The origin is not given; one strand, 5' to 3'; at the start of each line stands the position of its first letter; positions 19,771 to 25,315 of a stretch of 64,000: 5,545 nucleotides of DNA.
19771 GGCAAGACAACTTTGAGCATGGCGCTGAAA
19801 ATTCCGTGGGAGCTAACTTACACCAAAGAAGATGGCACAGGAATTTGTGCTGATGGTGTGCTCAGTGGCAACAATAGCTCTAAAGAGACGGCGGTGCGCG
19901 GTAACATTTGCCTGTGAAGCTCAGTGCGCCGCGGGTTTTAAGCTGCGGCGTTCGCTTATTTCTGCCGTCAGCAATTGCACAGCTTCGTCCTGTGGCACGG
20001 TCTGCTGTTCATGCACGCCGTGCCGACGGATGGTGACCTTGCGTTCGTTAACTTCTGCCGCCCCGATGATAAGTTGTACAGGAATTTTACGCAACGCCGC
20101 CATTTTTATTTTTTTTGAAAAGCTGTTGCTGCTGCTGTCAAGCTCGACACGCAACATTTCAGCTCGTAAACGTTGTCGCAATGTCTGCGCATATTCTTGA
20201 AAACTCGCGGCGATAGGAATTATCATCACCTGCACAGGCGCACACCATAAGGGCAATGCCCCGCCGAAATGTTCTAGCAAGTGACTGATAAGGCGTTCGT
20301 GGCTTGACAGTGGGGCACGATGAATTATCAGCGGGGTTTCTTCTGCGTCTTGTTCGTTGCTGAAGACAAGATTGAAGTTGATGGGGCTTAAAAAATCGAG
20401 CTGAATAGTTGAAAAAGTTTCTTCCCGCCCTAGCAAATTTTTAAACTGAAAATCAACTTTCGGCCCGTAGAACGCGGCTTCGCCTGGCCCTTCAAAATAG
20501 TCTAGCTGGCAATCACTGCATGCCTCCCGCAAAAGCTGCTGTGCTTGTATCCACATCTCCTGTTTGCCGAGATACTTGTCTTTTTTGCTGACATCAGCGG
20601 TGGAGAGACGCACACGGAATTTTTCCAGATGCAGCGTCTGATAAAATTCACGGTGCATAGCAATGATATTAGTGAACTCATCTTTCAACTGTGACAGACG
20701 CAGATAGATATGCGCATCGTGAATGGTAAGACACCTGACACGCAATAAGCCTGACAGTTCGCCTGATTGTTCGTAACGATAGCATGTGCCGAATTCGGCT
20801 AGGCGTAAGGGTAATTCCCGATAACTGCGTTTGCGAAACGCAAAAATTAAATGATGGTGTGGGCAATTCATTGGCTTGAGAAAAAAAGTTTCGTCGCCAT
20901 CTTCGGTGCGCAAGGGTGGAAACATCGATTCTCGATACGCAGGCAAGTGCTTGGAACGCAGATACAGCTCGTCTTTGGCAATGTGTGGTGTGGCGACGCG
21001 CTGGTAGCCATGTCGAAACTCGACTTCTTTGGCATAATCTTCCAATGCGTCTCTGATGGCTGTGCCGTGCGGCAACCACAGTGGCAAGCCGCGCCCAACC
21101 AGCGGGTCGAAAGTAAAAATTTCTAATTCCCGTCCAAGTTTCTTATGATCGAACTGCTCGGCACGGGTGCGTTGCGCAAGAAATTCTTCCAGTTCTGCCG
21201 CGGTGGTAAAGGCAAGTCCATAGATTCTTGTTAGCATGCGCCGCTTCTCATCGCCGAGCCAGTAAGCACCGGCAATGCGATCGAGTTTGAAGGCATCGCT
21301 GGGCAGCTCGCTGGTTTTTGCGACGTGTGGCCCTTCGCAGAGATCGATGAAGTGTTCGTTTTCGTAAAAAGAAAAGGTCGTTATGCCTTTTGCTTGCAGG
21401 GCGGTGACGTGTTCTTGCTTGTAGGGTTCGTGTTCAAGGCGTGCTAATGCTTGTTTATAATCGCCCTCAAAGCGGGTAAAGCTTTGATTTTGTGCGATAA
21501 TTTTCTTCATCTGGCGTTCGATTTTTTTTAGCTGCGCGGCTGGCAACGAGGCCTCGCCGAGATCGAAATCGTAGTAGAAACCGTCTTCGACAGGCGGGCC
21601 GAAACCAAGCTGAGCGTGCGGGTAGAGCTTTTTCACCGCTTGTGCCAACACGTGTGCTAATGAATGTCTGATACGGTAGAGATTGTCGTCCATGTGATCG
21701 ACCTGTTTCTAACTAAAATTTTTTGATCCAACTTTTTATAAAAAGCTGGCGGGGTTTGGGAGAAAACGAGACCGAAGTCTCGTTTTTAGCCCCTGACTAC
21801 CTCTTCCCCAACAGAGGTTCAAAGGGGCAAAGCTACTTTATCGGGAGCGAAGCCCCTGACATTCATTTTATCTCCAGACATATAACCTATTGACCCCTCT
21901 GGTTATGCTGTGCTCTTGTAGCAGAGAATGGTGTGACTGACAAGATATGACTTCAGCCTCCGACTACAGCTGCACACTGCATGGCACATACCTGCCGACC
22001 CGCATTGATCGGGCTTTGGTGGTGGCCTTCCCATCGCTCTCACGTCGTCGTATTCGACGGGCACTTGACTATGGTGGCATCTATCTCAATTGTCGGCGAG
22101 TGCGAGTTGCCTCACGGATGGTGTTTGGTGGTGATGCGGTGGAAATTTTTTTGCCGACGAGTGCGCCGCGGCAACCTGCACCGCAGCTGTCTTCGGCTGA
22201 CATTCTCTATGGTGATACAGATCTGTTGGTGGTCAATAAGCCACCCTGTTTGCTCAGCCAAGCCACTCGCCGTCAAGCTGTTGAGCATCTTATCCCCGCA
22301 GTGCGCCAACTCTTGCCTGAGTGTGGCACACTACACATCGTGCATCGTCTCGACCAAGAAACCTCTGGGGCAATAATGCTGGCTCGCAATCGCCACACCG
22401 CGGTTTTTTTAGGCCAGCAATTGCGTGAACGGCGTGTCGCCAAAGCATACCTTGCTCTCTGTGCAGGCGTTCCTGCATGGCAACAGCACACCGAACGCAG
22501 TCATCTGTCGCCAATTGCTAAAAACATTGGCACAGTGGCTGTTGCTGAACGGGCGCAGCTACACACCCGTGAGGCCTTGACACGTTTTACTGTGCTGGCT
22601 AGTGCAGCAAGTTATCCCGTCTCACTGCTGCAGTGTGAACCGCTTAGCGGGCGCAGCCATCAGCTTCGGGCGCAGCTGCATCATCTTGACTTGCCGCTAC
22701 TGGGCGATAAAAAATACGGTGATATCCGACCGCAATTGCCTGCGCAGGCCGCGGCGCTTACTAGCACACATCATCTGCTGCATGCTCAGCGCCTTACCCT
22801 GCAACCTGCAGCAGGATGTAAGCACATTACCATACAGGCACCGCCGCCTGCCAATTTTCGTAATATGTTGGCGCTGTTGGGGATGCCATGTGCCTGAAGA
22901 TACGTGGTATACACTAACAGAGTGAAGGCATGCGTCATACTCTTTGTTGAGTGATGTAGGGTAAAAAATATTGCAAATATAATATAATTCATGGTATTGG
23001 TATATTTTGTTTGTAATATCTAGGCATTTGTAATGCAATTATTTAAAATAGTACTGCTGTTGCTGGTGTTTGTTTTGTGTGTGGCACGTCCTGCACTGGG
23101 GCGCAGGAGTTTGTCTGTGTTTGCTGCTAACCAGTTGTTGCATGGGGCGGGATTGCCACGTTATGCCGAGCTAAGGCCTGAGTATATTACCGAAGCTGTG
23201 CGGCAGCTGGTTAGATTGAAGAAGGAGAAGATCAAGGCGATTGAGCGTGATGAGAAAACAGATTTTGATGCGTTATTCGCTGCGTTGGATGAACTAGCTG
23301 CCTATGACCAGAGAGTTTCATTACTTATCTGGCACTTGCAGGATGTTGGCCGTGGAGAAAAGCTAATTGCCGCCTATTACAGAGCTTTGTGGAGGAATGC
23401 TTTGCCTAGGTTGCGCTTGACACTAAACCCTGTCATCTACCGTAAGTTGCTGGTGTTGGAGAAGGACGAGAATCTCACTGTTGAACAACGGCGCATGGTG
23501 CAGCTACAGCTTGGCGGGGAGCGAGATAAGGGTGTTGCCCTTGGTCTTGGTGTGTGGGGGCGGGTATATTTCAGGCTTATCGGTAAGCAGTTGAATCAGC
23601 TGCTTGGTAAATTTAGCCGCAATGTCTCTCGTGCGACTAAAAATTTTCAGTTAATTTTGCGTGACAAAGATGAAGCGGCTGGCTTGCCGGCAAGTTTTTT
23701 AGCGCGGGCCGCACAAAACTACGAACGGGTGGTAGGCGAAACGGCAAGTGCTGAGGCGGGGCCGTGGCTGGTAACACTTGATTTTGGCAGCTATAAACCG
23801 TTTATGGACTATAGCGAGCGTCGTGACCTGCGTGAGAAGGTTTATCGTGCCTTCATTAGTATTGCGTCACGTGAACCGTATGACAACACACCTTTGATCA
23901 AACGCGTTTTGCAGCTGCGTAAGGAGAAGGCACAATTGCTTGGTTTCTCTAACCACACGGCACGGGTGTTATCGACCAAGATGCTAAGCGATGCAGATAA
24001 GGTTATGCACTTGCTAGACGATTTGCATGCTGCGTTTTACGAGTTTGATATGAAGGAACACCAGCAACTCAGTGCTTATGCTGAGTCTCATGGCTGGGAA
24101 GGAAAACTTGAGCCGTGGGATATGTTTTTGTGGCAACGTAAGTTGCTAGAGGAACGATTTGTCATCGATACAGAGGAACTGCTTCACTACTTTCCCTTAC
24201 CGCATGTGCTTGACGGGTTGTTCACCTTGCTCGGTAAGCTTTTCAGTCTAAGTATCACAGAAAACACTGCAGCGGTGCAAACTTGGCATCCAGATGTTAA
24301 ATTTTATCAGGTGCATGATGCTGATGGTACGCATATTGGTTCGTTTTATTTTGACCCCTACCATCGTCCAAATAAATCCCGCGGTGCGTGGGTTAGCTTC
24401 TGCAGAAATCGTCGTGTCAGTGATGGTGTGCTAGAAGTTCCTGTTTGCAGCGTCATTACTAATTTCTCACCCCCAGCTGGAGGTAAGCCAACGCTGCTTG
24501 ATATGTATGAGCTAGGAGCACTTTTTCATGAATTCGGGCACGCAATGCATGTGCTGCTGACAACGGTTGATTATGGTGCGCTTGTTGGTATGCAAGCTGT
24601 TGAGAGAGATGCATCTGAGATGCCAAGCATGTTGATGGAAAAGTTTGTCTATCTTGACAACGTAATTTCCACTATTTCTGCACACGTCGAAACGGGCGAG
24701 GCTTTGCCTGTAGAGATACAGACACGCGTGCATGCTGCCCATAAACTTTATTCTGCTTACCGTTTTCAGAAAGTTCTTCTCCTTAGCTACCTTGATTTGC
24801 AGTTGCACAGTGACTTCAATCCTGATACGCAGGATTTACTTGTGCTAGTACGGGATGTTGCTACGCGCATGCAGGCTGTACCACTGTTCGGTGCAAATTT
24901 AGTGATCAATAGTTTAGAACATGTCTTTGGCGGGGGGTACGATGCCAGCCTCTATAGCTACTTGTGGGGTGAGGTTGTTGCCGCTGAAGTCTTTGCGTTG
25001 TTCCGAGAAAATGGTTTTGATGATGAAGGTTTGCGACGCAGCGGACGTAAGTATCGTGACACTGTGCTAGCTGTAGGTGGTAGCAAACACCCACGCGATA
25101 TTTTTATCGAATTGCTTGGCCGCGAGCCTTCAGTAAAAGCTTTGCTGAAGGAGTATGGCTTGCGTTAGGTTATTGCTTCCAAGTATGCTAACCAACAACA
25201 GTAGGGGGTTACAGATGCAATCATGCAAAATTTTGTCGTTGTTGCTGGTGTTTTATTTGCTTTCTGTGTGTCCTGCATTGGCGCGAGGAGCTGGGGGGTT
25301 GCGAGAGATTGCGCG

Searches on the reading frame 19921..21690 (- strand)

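Call 92: search_protein_families(library=pfam, proteins=[window:19921-21690:-], max_evalue=0.00001)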
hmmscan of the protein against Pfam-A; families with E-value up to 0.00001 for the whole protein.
window:19921-21690:- (589 aa): 3 families
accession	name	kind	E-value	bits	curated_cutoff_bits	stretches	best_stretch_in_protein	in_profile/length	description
PF00587.30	tRNA-synt_2b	-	1.3e-36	126.8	29.3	1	264-475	6-179/179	tRNA synthetase class II core domain (G, H, P, S and T)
PF03129.25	HGTP_anticodon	-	5.7e-21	74.9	21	1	487-575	1-92/94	Anticodon binding domain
PF07973.19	tRNA_SAD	-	3.9e-08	33.6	24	1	108-157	3-44/44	Threonyl and Alanyl tRNA synthetase second additional domain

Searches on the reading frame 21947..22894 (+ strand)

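Call 92: search_protein_families(library=pfam, proteins=[window:21947-22894:+], max_evalue=0.00001)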
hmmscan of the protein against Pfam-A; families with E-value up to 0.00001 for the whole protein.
window:21947-22894:+ (316 aa): 1 family
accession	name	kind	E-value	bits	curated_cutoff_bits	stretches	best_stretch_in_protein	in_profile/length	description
PF00849.27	PseudoU_synth_2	-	2.2e-27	96.6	26.8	1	92-246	1-152/152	RNA pseudouridylate synthase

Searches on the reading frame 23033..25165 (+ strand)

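Call 8: search_protein_families(library=pfam, proteins=[window:23033-25165:+], max_evalue=0.001)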
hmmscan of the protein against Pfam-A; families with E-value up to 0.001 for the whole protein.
window:23033-25165:+ (711 aa): 1 family
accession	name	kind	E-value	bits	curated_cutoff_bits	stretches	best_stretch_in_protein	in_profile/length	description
PF01432.26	Peptidase_M3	-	2.6e-111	373.6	27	1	257-709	1-456/457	Peptidase family M3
